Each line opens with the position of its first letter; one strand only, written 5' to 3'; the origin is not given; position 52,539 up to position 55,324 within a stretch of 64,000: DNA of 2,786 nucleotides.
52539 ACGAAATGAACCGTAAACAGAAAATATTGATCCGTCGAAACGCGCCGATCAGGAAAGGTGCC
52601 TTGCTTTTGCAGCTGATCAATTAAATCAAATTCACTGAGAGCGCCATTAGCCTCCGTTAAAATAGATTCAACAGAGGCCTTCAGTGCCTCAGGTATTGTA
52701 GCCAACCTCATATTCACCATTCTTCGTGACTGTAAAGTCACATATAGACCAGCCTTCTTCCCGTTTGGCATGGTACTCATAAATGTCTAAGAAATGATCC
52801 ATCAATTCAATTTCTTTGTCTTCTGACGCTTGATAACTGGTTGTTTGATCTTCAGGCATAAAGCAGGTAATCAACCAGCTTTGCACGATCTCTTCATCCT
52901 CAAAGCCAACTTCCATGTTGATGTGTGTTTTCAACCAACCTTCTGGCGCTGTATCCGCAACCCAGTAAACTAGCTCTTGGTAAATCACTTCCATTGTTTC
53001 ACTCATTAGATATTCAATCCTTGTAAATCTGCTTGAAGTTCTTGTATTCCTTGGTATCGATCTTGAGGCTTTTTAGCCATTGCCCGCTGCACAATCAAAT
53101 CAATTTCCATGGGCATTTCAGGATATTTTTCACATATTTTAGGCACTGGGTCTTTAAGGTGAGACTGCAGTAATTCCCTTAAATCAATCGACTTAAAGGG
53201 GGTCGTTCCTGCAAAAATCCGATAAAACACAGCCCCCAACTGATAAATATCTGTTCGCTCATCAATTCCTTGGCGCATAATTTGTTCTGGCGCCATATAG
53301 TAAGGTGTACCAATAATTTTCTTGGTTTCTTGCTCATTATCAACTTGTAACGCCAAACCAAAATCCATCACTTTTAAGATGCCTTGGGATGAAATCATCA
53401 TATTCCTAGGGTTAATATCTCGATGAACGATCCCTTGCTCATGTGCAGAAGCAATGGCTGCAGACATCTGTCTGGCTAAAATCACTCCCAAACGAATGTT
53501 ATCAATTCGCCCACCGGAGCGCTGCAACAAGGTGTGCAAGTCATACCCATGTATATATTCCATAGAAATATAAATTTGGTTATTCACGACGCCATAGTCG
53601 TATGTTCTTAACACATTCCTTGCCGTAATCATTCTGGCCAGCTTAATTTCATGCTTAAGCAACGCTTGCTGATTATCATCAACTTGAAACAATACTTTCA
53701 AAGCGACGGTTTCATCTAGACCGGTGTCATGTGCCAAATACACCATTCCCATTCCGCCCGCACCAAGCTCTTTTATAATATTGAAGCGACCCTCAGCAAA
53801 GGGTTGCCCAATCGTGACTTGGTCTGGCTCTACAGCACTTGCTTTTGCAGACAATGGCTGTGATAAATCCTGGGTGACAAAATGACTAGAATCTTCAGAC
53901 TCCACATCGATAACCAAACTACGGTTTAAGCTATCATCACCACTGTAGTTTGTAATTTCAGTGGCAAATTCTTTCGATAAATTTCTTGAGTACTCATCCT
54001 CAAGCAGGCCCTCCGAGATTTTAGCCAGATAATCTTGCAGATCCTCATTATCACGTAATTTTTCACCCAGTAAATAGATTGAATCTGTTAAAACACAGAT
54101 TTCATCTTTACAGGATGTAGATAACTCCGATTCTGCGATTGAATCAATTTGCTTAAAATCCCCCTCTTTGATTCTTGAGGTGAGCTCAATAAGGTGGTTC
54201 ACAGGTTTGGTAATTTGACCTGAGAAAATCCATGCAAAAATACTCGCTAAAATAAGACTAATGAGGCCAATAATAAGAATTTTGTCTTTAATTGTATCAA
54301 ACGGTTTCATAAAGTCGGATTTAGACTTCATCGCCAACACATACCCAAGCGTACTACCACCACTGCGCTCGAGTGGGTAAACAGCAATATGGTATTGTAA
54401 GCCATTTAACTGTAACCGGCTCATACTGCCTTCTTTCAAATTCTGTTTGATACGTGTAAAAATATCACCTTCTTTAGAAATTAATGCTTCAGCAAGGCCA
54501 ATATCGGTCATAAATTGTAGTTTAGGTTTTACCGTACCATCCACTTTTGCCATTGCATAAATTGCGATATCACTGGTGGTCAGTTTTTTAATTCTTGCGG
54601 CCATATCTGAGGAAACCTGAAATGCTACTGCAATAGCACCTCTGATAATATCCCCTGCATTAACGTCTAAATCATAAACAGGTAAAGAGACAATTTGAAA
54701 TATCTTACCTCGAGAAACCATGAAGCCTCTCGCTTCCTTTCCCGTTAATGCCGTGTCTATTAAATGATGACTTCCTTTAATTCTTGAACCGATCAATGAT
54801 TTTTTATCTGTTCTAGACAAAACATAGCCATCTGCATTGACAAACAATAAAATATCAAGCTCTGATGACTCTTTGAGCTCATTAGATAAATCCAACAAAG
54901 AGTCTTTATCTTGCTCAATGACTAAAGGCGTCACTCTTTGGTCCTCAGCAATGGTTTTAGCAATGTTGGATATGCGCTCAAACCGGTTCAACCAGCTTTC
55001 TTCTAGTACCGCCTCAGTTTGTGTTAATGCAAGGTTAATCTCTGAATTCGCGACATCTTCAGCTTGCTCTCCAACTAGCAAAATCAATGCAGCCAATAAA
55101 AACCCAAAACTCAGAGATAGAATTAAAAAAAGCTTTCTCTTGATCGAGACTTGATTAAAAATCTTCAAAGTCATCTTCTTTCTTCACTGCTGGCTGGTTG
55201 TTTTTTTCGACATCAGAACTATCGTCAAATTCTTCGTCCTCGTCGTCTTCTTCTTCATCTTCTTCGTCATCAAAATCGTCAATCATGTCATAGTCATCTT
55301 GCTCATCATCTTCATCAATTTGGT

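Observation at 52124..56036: Translationally coupled operon: secreted poly-acidic cupredoxin, receptor Ser/Thr kinase, small protein, DnaJ-like protein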

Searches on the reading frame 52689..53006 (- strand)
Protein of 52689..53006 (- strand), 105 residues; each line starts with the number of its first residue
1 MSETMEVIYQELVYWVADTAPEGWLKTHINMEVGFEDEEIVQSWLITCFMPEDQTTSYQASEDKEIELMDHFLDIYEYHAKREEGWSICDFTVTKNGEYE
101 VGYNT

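Call 3: search_protein_families(library=pfam, proteins=[window:52689-53006:-], max_evalue=0.1)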
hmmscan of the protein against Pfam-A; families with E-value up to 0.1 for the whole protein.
window:52689-53006:- (105 aa): 1 family
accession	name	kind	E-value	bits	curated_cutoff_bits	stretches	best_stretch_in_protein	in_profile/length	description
PF04634.17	YezG-like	-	0.00068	20.2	21.7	1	5-104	1-109/146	Immunity protein YezG-like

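Call 4: search_protein_families(library=ncbifam, proteins=[window:52689-53006:-], max_evalue=0.1)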
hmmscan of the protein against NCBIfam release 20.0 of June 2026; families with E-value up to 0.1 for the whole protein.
window:52689-53006:- (105 aa): 1 family
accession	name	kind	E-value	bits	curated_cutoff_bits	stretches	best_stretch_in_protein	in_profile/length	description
TIGR01741.1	staph_tand_hypo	subfamily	0.0014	18.7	82.05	1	4-104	6-115/157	TIGR01741 family protein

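Call 28: find_homologous_proteins(query=window:52689-53006:-, max_evalue=0.01)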
Query window:52689-53006:- (105 aa): 2 proteins with E <= 0.01 among 3 candidates.
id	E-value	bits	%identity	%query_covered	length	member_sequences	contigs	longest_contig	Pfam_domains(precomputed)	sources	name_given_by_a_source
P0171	1.8e-63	229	100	96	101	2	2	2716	-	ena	-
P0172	8.6e-45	169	70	100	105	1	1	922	-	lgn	-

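Call 30: find_encoding_contigs(protein=P0172, flank=3000, max_places=3)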
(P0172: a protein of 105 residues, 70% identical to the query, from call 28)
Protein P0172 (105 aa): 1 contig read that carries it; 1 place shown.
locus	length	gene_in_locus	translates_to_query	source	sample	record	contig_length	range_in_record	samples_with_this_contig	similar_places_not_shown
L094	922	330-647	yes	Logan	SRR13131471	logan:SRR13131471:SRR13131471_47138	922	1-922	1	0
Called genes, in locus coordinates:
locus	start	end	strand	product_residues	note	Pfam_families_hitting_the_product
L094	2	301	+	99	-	?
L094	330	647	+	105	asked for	-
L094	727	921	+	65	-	?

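Call 51: search_protein_families(library=padloc, proteins=[window:52689-53006:-], max_evalue=0.01)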
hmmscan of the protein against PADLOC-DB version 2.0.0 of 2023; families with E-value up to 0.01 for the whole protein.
window:52689-53006:- (105 aa): 0 families

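Call 56: predict_structure(alignment_id=A2)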
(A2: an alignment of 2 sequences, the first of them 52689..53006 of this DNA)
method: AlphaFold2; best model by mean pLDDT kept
length: 105 residues; sequences in the alignment: 2
mean_pLDDT: 52.9   pTM: 0.44
mean pLDDT of the five models: 52.9, 46.8, 46.3, 46.2, 37.2
residues with pLDDT >= 90: 0; 70-90: 2; 50-70: 60; < 50: 43
segments of 3 or more residues with pLDDT < 50: 1-8, 62-81, 83-88, 98-102
pLDDT, mean of each block of 10 residues (from residue 1): 40 57 61 58 63 65 48 44 45 49 48
secondary structure, 60 per line:
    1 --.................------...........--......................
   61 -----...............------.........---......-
elements in order: H3-19 E26-36 E39-50 E54-60 H66-80 E87-95 E99-104

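Call 71: search_solved_structures(query=A2, max_evalue=10)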
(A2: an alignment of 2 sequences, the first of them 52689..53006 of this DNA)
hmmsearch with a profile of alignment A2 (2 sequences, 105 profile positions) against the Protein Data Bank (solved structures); distinct sequences matched with E-value up to 10: 3.
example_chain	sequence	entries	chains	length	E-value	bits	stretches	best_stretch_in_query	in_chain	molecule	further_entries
8guo_A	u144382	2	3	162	0.015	18.7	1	4-104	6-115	Type VII secretion system protein EsaG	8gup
9cpc_2B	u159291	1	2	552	0.51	13.8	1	26-85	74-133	Cilia and flagella associated protein 210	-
1n5d_A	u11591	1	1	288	1.8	12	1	58-97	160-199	CARBONYL REDUCTASE/20BETA-HYDROXYSTEROID DEHYDROGENASE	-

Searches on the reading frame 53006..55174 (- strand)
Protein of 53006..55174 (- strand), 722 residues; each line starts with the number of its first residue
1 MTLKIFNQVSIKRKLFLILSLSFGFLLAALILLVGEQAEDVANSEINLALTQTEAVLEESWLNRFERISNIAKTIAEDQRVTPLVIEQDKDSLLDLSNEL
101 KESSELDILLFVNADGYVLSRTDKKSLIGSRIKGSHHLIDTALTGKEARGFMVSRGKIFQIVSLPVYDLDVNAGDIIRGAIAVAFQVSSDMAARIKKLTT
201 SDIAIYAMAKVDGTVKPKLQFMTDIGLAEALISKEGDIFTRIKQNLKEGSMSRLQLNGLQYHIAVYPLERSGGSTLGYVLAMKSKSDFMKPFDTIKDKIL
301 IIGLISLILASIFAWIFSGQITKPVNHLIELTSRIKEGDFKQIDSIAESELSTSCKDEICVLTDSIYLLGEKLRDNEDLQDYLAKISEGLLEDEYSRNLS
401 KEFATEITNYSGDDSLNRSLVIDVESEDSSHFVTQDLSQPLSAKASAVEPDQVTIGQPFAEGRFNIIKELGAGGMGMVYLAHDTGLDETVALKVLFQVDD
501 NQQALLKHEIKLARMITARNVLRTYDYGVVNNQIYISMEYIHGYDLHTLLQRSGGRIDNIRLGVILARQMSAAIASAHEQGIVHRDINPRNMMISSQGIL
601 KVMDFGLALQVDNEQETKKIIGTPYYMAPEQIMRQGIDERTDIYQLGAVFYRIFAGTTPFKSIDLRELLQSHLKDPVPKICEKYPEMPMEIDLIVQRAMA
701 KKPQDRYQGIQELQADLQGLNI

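Call 3: search_protein_families(library=pfam, proteins=[window:53006-55174:-], max_evalue=0.1)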
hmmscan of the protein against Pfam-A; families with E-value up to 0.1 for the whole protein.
window:53006-55174:- (722 aa): 12 families
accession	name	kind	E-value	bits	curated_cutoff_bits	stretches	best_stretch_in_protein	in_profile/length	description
PF00069.31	Pkinase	-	1.1e-46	159.8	31.7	1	465-708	2-253/263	Protein kinase domain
PF07714.23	PK_Tyr_Ser-Thr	-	3.8e-33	115.3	23.1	1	465-708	2-250/258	Protein tyrosine and serine/threonine kinase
PF14827.12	dCache_3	-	3.4e-10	40.4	25.7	1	50-285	8-236/239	Double sensory domain of two-component sensor kinase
PF03109.22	ABC1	-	1.7e-06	27.8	22.9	1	534-616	143-222/244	ABC1 atypical kinase-like domain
PF17667.7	Pkinase_fungal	-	3.5e-05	23.2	24.1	1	579-651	305-381/387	Fungal protein kinase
PF14531.12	Kinase-like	-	0.00099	18.9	25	1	566-664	150-255/289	Kinase-like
PF01636.29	APH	-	0.0034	17.6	23.2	1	567-608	155-197/239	Phosphotransferase enzyme family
PF06293.20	Kdo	-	0.0096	15.8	21.3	0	566-598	123-155/207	Lipopolysaccharide kinase (Kdo/WaaP) family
PF01163.29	RIO1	-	0.03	14.4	22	1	536-616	83-159/187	RIO domain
PF07387.17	Seadorna_VP7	-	0.046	13.2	20.3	0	576-606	156-188/308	Seadornavirus VP7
PF03094.20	Mlo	-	0.072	11.9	24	0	275-329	32-86/483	Mlo family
PF00672.30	HAMP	-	0.075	13.8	25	0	317-342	2-27/53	HAMP domain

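Call 4: search_protein_families(library=ncbifam, proteins=[window:53006-55174:-], max_evalue=0.1)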
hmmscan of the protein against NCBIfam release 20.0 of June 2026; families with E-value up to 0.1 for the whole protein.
window:53006-55174:- (722 aa): 28 families (the best 25 are shown)
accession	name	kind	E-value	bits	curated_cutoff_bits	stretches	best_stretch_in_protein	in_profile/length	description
NF033483.0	PknB_PASTA_kin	equivalog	1.5e-72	245.4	450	1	460-718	5-266/563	Stk1 family PASTA domain-containing Ser/Thr kinase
NF052427.1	StpK7MSMEG_1200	equivalog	1.5e-49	169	900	1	462-716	7-264/601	serine/threonine protein kinase StpK7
NF047741.1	antiphage_MADS6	equivalog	8.9e-42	143.4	460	2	566-718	304-458/612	methylation-associated defense system protein kinase MAD6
NF009651.0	PRK13184.1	equivalog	1.2e-35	122.8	839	1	463-718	3-288/932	serine/threonine-protein kinase PknD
NF033442.0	BREX_PglW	equivalog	9.4e-26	89.9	990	2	568-718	319-484/1391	BREX system serine/threonine kinase PglW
NF038150.1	lanthi_synth_IV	equivalog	1.8e-25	89.5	650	1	440-719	168-455/851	class IV lanthionine synthetase LanL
TIGR03903.1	TOMM_kin_cyc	equivalog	9.3e-24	83.4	705.75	1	488-716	4-243/1267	TOMM system kinase/cyclase fusion protein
NF053615.1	SerThrKinAfsKStmc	equivalog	1.2e-20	73.8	1300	1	451-717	2-264/809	protein serine/threonine kinase AfsK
NF038151.1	lanthi_synth_III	equivalog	1.7e-15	56.5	575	1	461-666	219-435/833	class III lanthionine synthetase LanKC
NF043056.1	T4SS_LegK1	equivalog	1.2e-12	47.2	550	1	530-650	150-280/516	Dot/Icm T4SS effector kinase LegK1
NF058632.1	SerThrKinPrkT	equivalog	3.2e-11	42.8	280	1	454-605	14-162/322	serine/threonine protein kinase PrkT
TIGR03724.2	arch_bud32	equivalog_domain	1.7e-10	40.7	125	1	507-614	41-137/193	KEOPS complex kinase/ATPase Bud32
NF033092.0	HK_WalK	equivalog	1.9e-08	33.4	725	1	251-380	131-253/594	cell wall metabolism sensor histidine kinase WalK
NF011464.0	PRK14879.1-7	equivalog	2.6e-08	33.9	246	1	520-616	67-156/221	Kae1-associated kinase Bud32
NF011463.0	PRK14879.1-4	equivalog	3e-08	33.4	188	1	509-611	68-163/237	Kae1-associated kinase Bud32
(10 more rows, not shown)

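Call 40: find_related_loci(query=window:53006-55174:-, collection=metagenome_contigs, flank=6000)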
Query window:53006-55174:- (722 aa) in metagenome_contigs; peptide patterns used: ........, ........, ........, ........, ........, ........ (x = any residue, [..] = any of these).
49 stretches matched a pattern; 2 encode a relative of the query (tblastn E <= 1e-3); 2 distinct loci.
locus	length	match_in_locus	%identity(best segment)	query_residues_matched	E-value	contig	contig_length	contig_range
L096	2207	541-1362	31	462-717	2e-38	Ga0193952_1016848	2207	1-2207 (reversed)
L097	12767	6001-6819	30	448-719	1e-27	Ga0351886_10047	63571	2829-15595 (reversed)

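Call 51: search_protein_families(library=padloc, proteins=[window:53006-55174:-], max_evalue=0.01)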
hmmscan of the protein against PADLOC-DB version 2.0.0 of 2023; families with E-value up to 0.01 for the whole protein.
window:53006-55174:- (722 aa): 34 families (the best 25 are shown)
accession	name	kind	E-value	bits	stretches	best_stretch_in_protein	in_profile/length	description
PDLC04042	PD-T4-6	-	5e-71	237.7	1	459-718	6-270/292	-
PDLC04053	PD-T4-6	-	1.9e-70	235.8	1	461-717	8-268/311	-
PDLC04047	PD-T4-6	-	9.9e-68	226.6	1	461-718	9-270/327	-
PDLC04061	PD-T4-6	-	5.5e-64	215.5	1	456-718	10-281/510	-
PDLC04060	PD-T4-6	-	6.8e-64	214.5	1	460-719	6-268/486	-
PDLC04043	PD-T4-6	-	9.3e-63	210.8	1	460-718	13-275/452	-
PDLC04054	PD-T4-6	-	1.2e-60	203.8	1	461-717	10-270/347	-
PDLC04057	PD-T4-6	-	3.4e-59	199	1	461-718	7-268/443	-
PDLC04039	PD-T4-6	-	5.1e-59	198.5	1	459-714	13-269/458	-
PDLC04138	mad6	-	1.3e-58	197.4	1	458-718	47-311/659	mads_6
PDLC04050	PD-T4-6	-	4e-55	185.6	1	458-720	59-326/480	-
PDLC04048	PD-T4-6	-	3.4e-54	182.5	1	454-718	3-270/354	-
PDLC04041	PD-T4-6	-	4.2e-53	179.2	1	450-716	18-289/443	-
PDLC04052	PD-T4-6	-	6.6e-51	172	1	462-718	9-274/496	-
PDLC04040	PD-T4-6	-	1.5e-43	147.3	1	470-718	2-263/547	-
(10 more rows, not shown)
